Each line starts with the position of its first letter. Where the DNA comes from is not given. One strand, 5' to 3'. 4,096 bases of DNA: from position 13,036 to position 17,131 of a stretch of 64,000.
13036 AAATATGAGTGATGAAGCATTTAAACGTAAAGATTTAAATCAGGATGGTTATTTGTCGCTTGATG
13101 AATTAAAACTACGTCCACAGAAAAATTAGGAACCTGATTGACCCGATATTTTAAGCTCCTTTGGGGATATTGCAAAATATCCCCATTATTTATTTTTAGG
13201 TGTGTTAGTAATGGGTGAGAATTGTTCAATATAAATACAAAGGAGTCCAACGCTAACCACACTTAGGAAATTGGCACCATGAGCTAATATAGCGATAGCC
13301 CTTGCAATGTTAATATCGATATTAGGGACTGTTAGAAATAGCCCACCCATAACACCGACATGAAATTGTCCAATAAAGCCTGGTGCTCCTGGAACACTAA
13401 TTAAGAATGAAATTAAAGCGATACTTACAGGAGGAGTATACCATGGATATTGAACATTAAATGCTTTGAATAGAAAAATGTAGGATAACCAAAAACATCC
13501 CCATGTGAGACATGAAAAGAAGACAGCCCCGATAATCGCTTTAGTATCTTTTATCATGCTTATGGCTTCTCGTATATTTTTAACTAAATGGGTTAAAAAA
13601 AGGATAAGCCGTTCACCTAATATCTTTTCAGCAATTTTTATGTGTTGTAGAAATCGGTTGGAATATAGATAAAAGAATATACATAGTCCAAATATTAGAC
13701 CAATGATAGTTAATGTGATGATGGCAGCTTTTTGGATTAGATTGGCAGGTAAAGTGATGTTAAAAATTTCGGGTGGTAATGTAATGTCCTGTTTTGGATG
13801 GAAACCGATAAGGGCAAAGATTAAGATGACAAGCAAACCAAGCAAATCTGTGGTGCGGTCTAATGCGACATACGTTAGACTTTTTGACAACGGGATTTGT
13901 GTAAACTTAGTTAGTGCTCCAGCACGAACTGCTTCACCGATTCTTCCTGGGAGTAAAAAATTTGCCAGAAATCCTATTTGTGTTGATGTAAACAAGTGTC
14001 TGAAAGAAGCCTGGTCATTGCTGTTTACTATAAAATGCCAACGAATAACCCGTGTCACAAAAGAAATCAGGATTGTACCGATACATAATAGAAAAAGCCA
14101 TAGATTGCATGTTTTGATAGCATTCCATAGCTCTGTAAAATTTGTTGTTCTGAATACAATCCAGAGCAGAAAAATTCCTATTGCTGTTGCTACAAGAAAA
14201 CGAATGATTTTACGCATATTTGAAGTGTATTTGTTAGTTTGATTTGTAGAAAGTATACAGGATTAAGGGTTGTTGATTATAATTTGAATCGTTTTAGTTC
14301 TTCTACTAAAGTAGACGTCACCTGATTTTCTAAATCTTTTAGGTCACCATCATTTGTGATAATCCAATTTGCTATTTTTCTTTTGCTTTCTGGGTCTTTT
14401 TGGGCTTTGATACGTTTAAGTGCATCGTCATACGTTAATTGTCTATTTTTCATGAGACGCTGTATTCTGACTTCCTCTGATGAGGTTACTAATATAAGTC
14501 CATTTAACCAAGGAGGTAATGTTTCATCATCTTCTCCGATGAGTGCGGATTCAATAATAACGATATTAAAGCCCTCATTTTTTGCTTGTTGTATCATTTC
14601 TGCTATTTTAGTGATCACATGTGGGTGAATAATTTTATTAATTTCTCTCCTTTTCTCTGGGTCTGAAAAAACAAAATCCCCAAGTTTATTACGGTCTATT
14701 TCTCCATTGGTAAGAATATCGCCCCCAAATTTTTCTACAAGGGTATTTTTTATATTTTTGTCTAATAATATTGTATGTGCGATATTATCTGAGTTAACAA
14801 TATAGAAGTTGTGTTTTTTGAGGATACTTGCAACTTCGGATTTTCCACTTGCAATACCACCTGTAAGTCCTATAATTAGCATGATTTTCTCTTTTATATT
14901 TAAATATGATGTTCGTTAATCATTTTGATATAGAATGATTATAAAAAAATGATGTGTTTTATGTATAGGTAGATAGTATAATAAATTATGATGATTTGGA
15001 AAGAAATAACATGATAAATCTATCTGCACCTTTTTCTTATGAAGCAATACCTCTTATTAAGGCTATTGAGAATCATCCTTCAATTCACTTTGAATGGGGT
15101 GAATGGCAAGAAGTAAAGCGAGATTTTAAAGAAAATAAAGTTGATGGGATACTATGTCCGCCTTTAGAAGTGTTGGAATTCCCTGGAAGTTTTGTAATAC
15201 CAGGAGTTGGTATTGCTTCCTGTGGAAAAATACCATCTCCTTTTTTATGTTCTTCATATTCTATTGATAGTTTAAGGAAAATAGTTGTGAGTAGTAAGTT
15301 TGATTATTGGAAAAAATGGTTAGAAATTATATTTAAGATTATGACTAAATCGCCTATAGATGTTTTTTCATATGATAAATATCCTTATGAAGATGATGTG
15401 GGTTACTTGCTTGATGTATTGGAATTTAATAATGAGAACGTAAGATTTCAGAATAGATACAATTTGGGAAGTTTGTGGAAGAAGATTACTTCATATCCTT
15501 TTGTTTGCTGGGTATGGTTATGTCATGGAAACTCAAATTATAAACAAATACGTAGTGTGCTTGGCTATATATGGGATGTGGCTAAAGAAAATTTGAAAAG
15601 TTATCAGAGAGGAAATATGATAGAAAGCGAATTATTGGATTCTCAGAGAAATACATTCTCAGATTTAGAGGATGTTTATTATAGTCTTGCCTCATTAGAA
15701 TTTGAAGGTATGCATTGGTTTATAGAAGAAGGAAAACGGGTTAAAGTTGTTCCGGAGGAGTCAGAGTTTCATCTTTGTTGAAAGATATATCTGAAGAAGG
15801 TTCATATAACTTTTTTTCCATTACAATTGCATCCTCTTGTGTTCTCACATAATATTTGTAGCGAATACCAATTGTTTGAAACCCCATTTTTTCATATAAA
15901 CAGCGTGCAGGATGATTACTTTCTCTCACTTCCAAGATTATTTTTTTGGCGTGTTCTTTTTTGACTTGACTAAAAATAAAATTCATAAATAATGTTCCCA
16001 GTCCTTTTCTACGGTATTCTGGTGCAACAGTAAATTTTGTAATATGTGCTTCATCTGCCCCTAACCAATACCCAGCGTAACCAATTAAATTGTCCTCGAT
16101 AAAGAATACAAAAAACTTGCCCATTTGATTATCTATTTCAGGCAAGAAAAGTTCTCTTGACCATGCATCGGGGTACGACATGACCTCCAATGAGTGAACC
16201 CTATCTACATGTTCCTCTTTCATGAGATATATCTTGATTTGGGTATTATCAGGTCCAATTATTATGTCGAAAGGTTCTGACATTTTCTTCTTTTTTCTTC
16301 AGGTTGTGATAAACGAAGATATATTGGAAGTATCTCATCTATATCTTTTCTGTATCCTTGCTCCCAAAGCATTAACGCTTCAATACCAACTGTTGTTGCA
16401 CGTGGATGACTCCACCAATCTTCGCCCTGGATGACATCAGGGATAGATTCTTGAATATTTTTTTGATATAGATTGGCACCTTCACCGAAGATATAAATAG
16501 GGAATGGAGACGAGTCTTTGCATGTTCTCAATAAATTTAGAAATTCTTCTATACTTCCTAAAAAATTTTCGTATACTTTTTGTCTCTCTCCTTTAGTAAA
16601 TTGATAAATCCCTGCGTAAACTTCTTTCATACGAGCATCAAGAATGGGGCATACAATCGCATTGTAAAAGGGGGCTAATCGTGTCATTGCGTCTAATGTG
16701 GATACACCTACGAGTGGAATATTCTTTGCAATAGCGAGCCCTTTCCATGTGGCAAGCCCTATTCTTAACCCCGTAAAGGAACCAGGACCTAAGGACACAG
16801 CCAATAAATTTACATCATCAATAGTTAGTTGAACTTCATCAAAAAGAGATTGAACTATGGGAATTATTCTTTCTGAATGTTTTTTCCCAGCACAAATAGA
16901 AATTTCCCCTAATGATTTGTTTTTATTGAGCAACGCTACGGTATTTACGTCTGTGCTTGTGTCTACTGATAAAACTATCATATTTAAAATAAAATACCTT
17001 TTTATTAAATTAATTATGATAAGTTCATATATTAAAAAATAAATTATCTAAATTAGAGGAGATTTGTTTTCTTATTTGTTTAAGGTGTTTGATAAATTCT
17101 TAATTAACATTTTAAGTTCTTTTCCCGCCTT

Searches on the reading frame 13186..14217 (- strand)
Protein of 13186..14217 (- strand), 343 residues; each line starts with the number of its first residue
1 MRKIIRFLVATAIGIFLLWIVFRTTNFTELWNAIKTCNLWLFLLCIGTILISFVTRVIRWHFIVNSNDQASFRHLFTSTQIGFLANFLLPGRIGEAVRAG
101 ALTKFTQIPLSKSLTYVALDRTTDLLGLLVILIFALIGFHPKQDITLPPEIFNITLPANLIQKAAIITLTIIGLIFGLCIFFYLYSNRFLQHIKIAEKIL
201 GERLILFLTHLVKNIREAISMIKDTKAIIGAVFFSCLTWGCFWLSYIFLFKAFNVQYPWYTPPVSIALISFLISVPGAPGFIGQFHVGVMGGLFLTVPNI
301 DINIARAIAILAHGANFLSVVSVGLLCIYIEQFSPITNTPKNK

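Call 66: search_protein_families(library=pfam, proteins=[window:13186-14217:-], max_evalue=0.001)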
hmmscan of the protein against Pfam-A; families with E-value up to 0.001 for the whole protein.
window:13186-14217:- (343 aa): 1 family
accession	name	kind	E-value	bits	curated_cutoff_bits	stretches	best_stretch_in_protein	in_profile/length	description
PF03706.18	LPG_synthase_TM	-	8e-41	140.9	33.4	1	8-324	2-302/302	Lysylphosphatidylglycerol synthase TM region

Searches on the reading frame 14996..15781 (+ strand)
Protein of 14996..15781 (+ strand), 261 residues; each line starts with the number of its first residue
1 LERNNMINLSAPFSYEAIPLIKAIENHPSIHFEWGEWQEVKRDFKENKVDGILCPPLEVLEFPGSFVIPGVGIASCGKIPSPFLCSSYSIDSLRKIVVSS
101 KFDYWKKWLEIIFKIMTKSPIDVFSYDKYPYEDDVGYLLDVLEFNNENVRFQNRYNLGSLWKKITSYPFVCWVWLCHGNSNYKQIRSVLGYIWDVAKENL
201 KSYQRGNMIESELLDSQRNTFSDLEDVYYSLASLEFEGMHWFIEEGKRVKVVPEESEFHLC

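Call 66: search_protein_families(library=pfam, proteins=[window:14996-15781:+], max_evalue=0.001)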
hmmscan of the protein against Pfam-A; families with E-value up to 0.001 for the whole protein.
window:14996-15781:+ (261 aa): 1 family
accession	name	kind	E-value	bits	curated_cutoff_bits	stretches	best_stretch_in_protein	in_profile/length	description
PF02621.19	VitK2_biosynth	-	6.5e-06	26.2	26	1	18-183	12-186/252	Menaquinone biosynthesis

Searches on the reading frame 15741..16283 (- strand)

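Call 66: search_protein_families(library=pfam, proteins=[window:15741-16283:-], max_evalue=0.001)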
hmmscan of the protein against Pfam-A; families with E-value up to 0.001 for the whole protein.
window:15741-16283:- (180 aa): 7 families
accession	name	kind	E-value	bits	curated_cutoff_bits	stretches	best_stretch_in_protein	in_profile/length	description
PF00583.31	Acetyltransf_1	-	5.5e-21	75.4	20.7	1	27-135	2-116/116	Acetyltransferase (GNAT) family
PF13673.13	Acetyltransf_10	-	2e-15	57.3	23.6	1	42-139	18-111/128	Acetyltransferase (GNAT) domain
PF13508.13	Acetyltransf_7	-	6.3e-15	55.8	27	1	55-136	3-83/84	Acetyltransferase (GNAT) domain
PF08445.16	FR47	-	7.8e-10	39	22.1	1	75-138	18-80/86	FR47-like protein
PF13302.13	Acetyltransf_3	-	4.8e-07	31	25.4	1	41-136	32-138/138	Acetyltransferase (GNAT) domain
PF13420.13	Acetyltransf_4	-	5.1e-06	27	24.3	1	46-147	40-146/155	Acetyltransferase (GNAT) domain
PF14542.12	Acetyltransf_CG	-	0.00073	20.1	30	0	61-113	5-59/80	GCN5-related N-acetyl-transferase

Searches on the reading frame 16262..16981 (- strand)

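Call 66: search_protein_families(library=pfam, proteins=[window:16262-16981:-], max_evalue=0.001)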
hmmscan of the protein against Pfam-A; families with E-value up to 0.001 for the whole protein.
window:16262-16981:- (239 aa): 1 family
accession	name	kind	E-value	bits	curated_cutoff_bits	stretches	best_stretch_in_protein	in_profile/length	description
PF00814.31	TsaD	-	2.9e-30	106.3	24.8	1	31-179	25-200/264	tRNA N6-adenosine threonylcarbamoyltransferase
